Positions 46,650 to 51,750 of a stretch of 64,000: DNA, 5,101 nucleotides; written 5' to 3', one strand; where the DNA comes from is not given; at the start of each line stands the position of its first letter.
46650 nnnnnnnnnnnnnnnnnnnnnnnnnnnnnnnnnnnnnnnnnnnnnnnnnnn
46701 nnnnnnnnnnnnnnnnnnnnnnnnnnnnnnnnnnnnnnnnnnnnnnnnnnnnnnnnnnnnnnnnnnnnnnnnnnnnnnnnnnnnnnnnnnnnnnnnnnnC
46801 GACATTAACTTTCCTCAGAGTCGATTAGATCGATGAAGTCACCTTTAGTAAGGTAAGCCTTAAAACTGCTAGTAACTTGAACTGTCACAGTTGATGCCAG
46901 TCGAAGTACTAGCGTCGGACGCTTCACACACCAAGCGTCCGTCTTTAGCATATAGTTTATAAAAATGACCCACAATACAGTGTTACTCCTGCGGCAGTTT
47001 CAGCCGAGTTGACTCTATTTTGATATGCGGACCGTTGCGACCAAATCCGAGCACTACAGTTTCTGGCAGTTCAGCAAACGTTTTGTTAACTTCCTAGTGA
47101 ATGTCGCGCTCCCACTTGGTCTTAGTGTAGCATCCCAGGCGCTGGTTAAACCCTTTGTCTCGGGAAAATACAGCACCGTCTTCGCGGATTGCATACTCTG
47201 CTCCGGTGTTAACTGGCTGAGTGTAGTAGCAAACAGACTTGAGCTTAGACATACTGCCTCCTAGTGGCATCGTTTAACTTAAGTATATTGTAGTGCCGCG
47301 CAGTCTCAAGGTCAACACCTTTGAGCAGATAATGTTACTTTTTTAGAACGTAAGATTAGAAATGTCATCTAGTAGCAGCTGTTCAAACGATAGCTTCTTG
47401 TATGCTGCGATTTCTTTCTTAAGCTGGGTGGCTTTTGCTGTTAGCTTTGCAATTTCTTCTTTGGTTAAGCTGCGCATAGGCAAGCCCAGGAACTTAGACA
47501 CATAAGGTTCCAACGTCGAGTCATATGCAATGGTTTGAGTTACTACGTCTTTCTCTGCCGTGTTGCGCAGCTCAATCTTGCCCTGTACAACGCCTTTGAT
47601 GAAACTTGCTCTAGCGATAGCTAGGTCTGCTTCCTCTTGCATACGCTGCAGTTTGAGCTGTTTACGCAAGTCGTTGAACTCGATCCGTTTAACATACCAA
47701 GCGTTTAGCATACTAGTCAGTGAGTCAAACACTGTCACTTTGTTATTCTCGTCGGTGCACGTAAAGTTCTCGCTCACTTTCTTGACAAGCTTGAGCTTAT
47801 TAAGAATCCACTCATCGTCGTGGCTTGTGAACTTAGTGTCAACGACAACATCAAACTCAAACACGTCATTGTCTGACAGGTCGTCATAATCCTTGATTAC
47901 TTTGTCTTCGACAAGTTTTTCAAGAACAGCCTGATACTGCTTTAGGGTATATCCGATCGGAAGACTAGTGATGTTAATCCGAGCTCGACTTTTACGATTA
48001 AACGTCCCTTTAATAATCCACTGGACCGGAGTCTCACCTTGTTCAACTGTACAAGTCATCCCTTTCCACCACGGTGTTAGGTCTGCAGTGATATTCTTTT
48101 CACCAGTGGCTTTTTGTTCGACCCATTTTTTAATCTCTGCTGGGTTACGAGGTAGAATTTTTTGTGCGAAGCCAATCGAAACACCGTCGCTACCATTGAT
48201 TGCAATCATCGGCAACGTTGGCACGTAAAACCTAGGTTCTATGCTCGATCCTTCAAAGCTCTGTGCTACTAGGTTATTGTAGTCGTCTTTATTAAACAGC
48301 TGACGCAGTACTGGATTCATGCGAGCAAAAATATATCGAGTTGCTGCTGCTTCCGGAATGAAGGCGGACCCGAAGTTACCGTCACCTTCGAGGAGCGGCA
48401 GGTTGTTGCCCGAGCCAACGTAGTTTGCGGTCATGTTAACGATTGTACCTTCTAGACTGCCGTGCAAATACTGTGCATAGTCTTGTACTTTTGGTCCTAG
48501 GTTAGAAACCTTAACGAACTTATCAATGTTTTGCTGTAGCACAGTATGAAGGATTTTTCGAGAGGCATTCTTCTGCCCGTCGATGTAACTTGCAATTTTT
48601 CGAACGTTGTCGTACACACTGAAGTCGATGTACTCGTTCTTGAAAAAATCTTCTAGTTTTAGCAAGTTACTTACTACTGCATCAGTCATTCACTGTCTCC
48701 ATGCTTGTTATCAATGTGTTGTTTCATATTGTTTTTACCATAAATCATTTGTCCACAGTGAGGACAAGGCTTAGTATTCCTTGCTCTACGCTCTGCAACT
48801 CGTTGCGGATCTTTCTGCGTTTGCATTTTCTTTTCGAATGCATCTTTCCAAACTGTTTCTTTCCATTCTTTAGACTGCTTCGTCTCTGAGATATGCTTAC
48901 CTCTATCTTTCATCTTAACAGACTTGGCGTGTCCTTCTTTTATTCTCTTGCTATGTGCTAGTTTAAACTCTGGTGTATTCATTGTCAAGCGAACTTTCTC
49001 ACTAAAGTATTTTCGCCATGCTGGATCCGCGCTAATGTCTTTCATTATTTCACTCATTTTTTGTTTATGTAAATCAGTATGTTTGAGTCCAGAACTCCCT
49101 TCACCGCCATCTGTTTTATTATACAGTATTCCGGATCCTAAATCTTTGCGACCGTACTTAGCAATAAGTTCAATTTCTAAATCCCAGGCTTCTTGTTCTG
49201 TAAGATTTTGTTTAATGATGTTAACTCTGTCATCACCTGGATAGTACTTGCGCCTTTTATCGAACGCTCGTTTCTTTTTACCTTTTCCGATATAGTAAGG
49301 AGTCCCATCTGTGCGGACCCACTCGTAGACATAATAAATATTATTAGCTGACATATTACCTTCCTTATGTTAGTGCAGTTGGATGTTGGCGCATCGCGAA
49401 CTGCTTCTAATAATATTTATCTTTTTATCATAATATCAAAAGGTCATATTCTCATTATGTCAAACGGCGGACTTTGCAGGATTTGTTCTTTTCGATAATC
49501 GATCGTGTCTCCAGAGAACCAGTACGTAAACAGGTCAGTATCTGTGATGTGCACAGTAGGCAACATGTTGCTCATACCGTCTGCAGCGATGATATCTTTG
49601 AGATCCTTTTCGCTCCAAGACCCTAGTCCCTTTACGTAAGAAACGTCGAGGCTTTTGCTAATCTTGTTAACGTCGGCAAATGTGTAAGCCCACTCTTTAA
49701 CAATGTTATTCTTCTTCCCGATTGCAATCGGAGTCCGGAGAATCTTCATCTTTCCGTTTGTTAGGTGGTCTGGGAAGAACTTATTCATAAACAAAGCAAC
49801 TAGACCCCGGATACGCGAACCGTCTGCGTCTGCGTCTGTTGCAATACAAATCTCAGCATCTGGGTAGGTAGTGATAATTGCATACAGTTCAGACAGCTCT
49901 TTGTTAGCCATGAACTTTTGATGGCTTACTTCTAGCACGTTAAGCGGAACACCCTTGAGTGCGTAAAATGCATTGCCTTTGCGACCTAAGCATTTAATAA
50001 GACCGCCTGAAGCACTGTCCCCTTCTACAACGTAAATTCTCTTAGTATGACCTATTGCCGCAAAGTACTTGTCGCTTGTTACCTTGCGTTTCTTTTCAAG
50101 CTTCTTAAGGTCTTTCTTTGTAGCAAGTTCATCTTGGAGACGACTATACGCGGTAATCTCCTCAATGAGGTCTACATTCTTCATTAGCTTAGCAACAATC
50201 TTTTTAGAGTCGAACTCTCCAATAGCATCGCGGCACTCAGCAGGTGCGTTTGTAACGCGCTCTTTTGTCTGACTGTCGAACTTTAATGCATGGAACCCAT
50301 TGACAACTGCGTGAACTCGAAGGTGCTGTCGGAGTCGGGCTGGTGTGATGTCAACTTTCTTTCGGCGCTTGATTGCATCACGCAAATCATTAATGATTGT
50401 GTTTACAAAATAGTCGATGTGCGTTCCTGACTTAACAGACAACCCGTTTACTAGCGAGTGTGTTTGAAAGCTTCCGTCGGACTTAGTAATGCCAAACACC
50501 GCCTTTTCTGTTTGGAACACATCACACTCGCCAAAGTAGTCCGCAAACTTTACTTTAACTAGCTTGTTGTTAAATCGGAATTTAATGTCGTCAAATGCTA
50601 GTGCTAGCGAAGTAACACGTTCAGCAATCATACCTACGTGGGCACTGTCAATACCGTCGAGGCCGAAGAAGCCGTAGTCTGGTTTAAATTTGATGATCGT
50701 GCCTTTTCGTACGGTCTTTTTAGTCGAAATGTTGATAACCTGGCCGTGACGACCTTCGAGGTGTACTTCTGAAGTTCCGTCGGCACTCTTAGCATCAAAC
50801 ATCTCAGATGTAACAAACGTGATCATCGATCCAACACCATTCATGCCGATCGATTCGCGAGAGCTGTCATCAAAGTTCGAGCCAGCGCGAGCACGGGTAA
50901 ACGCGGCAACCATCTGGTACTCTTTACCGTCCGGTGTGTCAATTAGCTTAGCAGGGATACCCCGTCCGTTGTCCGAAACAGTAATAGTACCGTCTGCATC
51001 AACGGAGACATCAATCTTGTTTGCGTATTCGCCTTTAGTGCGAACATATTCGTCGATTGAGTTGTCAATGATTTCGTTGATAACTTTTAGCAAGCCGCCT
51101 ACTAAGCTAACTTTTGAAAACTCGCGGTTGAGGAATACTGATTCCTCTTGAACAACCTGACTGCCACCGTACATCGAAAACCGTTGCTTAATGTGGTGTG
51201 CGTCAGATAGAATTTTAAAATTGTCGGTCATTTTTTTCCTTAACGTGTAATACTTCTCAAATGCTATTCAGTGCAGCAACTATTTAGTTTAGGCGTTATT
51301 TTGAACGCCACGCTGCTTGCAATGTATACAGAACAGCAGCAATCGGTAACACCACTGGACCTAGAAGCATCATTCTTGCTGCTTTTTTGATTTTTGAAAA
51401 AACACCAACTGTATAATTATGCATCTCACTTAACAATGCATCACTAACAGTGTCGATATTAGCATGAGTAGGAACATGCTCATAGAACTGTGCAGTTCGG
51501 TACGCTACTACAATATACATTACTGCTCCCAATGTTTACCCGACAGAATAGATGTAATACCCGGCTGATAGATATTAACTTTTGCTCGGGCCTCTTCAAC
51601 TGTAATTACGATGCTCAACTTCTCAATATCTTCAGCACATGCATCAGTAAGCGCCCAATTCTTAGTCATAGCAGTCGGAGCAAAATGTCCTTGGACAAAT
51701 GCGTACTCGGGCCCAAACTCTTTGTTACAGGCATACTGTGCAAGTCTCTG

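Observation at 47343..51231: Free-standing GIY-YIG homing endonuclease inserted between the two topoisomerase II subunit genes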

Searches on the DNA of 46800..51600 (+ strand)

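Call 5: search_dna_similar(query=window:46800-51600:+, collection=phages, mode=near, max_rows=40)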
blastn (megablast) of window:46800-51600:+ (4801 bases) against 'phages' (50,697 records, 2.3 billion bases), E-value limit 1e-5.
No match.

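Call 69: search_rna_families(source=window, start=47000, end=51600, threshold=evalue, max_evalue=1)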
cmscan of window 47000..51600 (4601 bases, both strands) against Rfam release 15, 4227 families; matches with E-value up to 1: 0.
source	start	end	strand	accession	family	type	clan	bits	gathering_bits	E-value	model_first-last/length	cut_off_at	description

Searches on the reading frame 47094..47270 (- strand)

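Call 3: search_protein_families(library=pfam, proteins=[window:47094-47270:-], max_evalue=0.01)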
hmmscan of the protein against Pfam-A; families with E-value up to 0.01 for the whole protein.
window:47094-47270:- (58 aa): 0 families

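Call 4: search_protein_families(library=phrogs, proteins=[window:47094-47270:-], max_evalue=0.001)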
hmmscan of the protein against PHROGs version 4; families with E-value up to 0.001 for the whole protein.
window:47094-47270:- (58 aa): 1 family
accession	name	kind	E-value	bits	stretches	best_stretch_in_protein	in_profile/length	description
phrog_11201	-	unknown function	0.00058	21.2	1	17-54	9-44/88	-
